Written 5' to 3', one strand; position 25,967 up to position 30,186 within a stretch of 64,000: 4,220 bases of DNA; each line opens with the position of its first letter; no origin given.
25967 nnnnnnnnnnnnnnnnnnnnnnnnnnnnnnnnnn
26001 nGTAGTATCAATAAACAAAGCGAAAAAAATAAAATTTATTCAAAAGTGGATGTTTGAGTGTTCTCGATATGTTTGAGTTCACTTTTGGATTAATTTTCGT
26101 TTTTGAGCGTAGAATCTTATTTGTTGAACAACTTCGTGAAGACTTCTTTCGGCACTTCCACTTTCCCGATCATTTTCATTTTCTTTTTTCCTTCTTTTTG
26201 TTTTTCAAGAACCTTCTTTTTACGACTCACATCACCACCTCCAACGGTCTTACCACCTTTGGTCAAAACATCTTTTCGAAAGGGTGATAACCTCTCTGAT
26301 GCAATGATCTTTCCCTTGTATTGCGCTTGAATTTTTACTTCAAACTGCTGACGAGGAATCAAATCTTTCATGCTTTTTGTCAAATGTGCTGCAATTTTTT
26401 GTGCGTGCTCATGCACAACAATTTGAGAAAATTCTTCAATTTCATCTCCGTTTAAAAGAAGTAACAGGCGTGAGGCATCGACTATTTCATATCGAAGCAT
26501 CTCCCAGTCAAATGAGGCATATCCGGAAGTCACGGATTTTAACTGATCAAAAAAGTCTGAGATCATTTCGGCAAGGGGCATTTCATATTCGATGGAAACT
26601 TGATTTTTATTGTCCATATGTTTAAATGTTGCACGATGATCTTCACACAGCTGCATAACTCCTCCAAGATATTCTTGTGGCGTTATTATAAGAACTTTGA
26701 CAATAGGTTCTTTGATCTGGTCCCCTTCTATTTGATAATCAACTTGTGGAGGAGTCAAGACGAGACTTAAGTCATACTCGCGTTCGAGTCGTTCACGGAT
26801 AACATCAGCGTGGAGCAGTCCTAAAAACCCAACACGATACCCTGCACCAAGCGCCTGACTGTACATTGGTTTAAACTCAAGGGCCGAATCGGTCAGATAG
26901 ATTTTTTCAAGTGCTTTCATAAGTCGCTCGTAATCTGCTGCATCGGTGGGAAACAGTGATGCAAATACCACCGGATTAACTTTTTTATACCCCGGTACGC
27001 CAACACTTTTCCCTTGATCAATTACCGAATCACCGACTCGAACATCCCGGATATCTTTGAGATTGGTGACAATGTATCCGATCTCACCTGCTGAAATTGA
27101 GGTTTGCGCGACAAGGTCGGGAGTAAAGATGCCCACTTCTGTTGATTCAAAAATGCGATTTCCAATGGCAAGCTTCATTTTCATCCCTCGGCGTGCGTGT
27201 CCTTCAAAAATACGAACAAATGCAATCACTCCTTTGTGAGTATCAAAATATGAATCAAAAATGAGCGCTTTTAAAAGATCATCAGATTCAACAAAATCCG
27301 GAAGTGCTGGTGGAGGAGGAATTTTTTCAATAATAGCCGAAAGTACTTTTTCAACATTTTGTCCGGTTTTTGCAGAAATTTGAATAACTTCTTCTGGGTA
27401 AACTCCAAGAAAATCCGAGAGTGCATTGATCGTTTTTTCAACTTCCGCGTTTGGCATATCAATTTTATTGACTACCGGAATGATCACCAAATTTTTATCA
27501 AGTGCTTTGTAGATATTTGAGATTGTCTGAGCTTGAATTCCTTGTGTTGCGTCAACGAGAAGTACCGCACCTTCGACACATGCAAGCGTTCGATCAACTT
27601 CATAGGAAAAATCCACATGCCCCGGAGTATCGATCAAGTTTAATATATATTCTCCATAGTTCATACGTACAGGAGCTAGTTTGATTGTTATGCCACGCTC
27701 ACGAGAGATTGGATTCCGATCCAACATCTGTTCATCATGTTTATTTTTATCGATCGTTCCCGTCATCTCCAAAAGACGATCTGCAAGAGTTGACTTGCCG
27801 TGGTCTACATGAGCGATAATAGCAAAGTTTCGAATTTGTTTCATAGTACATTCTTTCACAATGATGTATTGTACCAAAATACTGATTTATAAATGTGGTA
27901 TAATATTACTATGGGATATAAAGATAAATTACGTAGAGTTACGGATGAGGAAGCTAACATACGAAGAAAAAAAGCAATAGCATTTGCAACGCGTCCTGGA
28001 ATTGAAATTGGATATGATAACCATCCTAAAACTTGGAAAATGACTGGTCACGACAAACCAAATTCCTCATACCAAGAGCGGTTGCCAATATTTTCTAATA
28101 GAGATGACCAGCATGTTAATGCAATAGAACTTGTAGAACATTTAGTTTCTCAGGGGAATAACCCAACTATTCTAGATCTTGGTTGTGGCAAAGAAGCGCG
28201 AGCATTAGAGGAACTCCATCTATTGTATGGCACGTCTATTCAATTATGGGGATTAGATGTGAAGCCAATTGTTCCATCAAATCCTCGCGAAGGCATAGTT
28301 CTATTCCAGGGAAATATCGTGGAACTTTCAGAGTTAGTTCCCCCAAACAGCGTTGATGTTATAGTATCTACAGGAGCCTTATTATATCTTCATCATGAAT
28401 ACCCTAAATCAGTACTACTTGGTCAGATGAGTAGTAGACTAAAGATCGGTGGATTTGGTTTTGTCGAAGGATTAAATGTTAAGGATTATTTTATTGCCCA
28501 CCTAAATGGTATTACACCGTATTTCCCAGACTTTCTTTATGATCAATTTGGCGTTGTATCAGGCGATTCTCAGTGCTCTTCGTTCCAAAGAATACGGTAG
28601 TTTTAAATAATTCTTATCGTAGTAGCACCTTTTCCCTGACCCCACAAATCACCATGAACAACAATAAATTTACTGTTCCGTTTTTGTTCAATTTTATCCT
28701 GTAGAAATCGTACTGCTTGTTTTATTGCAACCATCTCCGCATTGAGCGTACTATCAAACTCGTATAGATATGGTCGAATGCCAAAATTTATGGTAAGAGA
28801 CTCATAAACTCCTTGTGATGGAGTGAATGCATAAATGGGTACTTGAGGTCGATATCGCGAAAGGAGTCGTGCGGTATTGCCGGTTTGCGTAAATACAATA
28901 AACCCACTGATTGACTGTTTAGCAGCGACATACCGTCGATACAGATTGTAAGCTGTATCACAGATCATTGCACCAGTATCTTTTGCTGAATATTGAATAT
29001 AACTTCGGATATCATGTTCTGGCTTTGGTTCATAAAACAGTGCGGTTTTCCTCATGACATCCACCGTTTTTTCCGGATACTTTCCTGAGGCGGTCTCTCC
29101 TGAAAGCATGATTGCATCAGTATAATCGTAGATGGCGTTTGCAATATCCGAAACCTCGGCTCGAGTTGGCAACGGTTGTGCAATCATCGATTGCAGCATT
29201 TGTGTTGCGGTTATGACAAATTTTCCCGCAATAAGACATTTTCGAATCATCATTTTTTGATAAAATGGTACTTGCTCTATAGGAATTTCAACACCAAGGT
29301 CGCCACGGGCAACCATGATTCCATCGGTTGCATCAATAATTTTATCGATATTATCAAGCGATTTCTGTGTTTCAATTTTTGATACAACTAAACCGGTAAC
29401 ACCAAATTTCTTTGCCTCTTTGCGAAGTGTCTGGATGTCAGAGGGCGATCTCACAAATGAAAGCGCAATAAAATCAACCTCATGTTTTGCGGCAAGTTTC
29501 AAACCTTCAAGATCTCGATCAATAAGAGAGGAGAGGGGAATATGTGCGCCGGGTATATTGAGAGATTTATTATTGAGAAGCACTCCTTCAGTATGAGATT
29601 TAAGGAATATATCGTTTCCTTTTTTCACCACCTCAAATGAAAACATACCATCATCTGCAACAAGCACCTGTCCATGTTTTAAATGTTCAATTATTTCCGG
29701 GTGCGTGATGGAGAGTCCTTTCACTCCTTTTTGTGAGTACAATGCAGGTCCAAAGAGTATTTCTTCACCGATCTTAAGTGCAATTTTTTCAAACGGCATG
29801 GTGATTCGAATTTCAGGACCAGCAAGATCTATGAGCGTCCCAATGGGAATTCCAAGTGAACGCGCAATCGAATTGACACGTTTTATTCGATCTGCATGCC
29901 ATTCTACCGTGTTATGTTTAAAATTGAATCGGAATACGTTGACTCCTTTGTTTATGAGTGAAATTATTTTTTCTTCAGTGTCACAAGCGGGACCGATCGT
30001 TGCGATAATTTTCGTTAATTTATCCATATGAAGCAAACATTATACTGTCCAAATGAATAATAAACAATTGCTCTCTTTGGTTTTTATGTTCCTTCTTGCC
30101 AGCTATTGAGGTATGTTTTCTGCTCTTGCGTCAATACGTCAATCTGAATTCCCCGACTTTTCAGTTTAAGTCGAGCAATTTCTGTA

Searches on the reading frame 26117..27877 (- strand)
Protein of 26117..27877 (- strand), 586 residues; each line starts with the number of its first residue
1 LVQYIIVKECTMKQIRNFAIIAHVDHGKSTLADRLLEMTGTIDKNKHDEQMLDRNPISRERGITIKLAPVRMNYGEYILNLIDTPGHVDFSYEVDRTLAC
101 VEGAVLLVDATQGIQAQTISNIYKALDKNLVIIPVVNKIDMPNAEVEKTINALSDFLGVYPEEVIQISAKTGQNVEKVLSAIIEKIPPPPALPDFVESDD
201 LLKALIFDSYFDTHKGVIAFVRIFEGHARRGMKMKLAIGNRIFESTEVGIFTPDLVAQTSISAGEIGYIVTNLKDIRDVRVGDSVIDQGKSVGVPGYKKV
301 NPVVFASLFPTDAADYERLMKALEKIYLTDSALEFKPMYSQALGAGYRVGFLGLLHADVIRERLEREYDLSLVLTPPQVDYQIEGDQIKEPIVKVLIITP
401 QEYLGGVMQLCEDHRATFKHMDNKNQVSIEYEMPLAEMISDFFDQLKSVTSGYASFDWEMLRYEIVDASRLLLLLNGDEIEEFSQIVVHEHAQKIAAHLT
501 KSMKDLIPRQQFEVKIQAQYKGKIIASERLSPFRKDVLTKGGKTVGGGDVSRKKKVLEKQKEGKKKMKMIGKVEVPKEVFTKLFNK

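Call 13: search_protein_families(library=pfam, proteins=[window:26117-27877:-], max_evalue=0.001)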
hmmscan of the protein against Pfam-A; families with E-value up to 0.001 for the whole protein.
window:26117-27877:- (586 aa): 9 families
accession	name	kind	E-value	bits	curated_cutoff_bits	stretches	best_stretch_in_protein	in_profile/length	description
PF00009.33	GTP_EFTU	-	5.1e-56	189.7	26.5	1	13-188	1-188/188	Elongation factor Tu GTP binding domain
PF06421.17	LepA_C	-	1.2e-35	122.3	29.7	1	475-584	1-106/107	GTP-binding protein LepA C-terminus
PF00679.30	EFG_C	-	2.9e-23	82.1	27.9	1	388-469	2-84/89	Elongation factor G C-terminus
PF03144.31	GTP_EFTU_D2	-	1.5e-06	28.9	30.3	1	216-284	1-71/73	Elongation factor Tu domain 2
PF22042.2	EF-G_D2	-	2.7e-05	24.6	27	1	203-237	3-37/84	Elongation factor G domain 2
PF01926.29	MMR_HSR1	-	3.8e-05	24.2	21.9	1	19-138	3-113/113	50S ribosome-binding GTPase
PF00071.28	Ras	-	4.5e-05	23.5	21.6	1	68-186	39-160/162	Ras family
PF14492.12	EFG_III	-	0.00027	21.4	27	0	301-374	3-73/75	Elongation Factor G, domain III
PF16658.11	RF3_C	-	0.00086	19.6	40.1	0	301-379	8-83/132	Class II release factor RF3, C-terminal domain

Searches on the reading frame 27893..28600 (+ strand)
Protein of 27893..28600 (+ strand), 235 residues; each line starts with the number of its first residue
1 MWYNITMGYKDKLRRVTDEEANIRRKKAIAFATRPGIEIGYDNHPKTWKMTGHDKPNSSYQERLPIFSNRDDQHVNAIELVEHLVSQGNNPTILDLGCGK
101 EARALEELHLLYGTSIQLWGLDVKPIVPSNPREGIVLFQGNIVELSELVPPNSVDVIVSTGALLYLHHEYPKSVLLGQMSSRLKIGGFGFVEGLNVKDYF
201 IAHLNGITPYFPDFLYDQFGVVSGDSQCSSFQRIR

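Call 57: search_protein_families(library=pfam, proteins=[window:27893-28600:+], max_evalue=0.01)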
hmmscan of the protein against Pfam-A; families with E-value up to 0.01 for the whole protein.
window:27893-28600:+ (235 aa): 5 families
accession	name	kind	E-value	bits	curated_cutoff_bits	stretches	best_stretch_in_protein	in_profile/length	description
PF13847.12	Methyltransf_31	-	5.9e-05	23.2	27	1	90-195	4-113/145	Methyltransferase domain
PF13649.12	Methyltransf_25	-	0.00065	20.8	27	1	93-187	1-97/97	Methyltransferase domain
PF08241.18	Methyltransf_11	-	0.0017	19.4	21.2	1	94-188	1-92/95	Methyltransferase domain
PF08242.18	Methyltransf_12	-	0.0021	19.2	30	1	94-188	1-97/98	Methyltransferase domain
PF13489.12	Methyltransf_23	-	0.0037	17.5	27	1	81-194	13-119/164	Methyltransferase domain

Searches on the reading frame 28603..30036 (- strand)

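Call 13: search_protein_families(library=pfam, proteins=[window:28603-30036:-], max_evalue=0.001)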
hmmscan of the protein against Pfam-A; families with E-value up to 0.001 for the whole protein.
window:28603-30036:- (477 aa): 2 families
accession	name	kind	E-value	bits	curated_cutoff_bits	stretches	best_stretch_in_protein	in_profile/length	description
PF00224.27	PK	-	9.5e-104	347.4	30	1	7-325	3-328/328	Pyruvate kinase, barrel domain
PF02887.21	PK_C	-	8.3e-19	68.2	28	1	369-477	9-114/114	Pyruvate kinase, alpha/beta domain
